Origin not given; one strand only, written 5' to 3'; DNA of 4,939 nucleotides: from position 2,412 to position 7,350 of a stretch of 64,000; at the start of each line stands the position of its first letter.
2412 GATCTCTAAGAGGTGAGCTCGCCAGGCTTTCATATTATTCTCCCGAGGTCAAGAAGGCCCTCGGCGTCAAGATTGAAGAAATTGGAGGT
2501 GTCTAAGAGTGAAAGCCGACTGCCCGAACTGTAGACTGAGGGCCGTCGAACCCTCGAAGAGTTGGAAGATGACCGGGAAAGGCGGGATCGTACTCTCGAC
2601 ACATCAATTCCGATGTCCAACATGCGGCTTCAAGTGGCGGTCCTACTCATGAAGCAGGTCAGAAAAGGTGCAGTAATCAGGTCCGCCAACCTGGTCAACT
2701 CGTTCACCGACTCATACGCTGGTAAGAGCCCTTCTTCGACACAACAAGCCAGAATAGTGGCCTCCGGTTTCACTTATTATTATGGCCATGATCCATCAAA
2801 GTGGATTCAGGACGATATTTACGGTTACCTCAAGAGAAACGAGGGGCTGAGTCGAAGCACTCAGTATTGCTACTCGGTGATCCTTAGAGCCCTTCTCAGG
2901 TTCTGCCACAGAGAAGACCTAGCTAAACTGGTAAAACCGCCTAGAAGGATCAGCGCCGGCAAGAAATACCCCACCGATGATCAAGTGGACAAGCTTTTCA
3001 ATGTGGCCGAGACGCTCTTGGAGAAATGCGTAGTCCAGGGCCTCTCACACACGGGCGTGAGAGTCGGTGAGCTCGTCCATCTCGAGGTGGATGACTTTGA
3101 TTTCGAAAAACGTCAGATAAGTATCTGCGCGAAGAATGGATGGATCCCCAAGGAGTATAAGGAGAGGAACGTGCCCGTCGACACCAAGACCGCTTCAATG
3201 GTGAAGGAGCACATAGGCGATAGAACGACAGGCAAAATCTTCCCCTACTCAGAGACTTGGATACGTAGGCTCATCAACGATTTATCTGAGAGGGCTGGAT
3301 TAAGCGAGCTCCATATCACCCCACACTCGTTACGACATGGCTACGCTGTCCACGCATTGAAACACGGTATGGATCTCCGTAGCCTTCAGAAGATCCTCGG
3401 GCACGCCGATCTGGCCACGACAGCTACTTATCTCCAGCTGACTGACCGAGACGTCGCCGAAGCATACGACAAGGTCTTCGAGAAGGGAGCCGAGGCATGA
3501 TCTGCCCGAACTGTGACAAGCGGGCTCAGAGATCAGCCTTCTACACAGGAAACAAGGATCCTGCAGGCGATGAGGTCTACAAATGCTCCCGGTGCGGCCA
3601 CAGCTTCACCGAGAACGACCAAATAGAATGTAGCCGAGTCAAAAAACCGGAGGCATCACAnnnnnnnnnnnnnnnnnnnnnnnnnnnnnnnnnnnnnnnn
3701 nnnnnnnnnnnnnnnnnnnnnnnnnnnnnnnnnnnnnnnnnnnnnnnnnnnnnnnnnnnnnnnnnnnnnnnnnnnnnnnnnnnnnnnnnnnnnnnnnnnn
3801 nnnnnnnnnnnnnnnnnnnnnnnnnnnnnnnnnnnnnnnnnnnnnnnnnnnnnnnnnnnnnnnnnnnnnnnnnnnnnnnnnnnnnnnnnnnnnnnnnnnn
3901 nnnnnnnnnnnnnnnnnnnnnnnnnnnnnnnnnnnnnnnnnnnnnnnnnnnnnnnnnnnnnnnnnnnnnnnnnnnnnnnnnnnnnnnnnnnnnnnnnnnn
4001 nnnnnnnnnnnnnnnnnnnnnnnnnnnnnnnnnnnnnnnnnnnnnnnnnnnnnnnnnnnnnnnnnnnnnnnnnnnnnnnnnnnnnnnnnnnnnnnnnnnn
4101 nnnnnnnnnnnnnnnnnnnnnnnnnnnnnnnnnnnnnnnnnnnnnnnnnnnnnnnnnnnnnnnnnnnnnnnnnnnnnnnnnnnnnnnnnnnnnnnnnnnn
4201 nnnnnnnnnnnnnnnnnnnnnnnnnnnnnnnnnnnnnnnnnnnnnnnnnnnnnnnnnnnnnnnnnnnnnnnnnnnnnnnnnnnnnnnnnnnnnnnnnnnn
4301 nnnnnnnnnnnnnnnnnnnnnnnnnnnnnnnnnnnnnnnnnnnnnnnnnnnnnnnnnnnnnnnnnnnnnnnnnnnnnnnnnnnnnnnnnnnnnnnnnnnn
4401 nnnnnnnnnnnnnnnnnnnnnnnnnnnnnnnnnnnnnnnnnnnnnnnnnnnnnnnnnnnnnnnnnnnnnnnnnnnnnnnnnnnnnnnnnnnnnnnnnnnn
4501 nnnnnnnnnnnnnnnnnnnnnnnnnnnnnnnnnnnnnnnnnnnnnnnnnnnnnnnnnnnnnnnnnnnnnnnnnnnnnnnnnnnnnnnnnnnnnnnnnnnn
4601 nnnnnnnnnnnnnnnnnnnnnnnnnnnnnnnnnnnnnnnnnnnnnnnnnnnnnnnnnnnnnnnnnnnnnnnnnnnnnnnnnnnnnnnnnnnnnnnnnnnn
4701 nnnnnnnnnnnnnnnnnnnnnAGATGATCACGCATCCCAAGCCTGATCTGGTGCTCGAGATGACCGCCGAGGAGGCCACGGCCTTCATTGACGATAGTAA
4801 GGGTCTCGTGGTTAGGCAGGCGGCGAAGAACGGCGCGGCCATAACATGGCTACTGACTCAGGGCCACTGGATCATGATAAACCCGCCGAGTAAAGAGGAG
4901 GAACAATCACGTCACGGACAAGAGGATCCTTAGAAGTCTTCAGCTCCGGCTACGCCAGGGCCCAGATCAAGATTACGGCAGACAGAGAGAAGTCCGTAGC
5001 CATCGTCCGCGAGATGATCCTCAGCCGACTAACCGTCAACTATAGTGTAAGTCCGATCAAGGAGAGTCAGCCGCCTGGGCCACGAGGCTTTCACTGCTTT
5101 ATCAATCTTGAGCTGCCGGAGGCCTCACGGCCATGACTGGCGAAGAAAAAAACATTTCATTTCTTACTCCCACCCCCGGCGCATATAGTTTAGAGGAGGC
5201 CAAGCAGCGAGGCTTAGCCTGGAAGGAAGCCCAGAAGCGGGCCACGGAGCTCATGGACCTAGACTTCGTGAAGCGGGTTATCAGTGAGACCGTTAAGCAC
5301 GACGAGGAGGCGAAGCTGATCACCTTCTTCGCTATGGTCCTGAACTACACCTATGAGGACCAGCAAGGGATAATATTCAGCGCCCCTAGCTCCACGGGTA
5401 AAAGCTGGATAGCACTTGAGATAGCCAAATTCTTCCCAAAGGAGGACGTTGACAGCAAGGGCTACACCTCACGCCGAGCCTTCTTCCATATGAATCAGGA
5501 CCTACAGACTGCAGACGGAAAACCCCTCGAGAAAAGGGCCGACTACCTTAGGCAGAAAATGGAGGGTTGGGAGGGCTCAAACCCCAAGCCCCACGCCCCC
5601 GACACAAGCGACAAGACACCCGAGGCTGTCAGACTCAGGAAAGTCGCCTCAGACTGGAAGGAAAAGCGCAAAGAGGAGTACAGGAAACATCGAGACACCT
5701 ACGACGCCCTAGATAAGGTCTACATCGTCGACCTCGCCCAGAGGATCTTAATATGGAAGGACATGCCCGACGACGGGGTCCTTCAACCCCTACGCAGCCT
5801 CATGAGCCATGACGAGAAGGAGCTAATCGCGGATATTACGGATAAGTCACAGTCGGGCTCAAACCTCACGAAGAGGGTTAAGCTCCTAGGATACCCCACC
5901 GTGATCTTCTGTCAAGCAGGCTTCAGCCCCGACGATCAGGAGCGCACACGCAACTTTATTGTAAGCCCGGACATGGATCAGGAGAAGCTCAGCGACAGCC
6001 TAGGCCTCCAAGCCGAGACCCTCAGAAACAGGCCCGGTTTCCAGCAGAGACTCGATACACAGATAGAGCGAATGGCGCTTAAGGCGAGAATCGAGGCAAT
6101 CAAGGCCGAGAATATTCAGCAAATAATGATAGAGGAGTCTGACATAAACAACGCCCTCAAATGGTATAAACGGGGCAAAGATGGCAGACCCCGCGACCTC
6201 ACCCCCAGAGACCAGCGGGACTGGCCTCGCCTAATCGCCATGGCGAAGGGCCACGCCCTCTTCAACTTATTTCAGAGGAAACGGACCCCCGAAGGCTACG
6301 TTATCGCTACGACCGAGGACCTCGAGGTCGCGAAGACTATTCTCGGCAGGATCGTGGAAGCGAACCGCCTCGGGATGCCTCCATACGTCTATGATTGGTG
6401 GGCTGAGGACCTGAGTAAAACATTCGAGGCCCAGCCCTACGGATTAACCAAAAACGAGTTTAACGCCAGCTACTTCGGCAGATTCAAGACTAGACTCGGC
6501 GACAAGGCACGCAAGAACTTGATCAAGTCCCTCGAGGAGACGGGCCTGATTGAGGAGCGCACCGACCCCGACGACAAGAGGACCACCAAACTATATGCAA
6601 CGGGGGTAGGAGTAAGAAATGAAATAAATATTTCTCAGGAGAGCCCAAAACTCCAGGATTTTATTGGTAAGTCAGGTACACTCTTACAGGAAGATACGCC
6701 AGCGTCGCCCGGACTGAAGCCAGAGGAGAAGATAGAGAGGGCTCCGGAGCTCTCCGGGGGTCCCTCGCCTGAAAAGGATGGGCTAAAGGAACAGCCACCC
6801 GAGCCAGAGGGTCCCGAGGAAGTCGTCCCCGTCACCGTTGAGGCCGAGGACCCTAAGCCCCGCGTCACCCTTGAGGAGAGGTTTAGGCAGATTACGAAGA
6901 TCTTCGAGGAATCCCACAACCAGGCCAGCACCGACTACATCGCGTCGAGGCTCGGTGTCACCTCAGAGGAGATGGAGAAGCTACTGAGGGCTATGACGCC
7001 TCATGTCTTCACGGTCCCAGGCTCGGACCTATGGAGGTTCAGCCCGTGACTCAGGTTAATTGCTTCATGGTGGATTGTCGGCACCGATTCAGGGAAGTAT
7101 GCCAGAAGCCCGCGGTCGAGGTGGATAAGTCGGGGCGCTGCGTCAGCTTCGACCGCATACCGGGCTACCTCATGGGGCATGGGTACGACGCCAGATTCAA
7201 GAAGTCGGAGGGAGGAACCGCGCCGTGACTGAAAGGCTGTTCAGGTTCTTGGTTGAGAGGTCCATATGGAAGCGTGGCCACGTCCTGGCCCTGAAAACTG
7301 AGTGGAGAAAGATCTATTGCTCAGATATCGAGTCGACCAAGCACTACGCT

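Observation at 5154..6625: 38-bp inverted repeat (35/38) embedded in-frame in the NTPase gene and bracketing its whole ATPase core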

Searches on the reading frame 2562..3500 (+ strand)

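Call 7: search_protein_families(library=pfam, proteins=[window:2562-3500:+], max_evalue=0.01)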
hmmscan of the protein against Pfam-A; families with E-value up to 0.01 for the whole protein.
window:2562-3500:+ (312 aa): 1 family
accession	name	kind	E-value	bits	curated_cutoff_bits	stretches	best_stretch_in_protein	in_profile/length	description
PF00589.27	Phage_integrase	-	6.3e-29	101.4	27.1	1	138-295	4-170/172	Phage integrase family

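Call 8: search_protein_families(library=phrogs, proteins=[window:2562-3500:+], max_evalue=0.01)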
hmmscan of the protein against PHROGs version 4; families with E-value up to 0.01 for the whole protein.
window:2562-3500:+ (312 aa): 8 families
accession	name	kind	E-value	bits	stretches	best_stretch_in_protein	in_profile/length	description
phrog_1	-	integration and excision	4.5e-39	136.2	1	88-305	214-447/611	integrase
phrog_216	-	integration and excision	1.1e-34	121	1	117-305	36-236/301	integrase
phrog_23271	-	unknown function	7.7e-09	36.4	1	249-306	6-62/67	-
phrog_7685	-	integration and excision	9.7e-08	32.8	1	197-303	124-233/240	integrase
phrog_7269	-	integration and excision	3.4e-07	31.1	1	251-298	27-74/89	integrase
phrog_34557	-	integration and excision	3.4e-06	27.9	1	238-306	114-178/183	integrase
phrog_9208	-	integration and excision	0.0063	17.4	0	248-295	184-231/241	integrase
phrog_5830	-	integration and excision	0.0094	16.2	0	134-218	109-190/318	integrase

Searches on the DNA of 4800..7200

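Call 70: search_rna_families(source=window, start=4800, end=7200, threshold=evalue, max_evalue=1)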
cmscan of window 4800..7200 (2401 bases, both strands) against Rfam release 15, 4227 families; matches with E-value up to 1: 0.
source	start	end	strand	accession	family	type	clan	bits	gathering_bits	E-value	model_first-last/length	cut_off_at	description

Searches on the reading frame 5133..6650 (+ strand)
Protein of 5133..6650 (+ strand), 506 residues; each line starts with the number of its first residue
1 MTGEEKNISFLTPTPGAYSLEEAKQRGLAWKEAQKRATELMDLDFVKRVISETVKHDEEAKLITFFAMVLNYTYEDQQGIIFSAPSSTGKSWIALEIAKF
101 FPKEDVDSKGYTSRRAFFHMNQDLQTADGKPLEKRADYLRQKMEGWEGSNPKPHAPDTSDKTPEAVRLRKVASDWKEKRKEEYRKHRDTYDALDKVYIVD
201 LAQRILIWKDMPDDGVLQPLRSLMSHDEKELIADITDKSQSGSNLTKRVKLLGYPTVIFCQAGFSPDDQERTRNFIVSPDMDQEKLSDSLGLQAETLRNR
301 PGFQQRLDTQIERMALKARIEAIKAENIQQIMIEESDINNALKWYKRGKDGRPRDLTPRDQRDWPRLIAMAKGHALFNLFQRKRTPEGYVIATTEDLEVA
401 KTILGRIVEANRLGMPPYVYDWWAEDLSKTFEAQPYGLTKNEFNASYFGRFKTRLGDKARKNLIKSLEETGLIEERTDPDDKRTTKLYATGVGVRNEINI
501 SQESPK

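Call 71: search_dna_similar(query=window:5133-6650:+, collection=plasmids, mode=protein, max_rows=12)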
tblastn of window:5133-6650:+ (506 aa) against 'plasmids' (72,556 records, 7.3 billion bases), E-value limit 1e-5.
No match.

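Call 72: search_dna_similar(query=window:5133-6650:+, collection=phages, mode=protein, max_rows=12)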
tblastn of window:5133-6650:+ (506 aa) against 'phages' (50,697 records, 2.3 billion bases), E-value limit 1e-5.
No match.
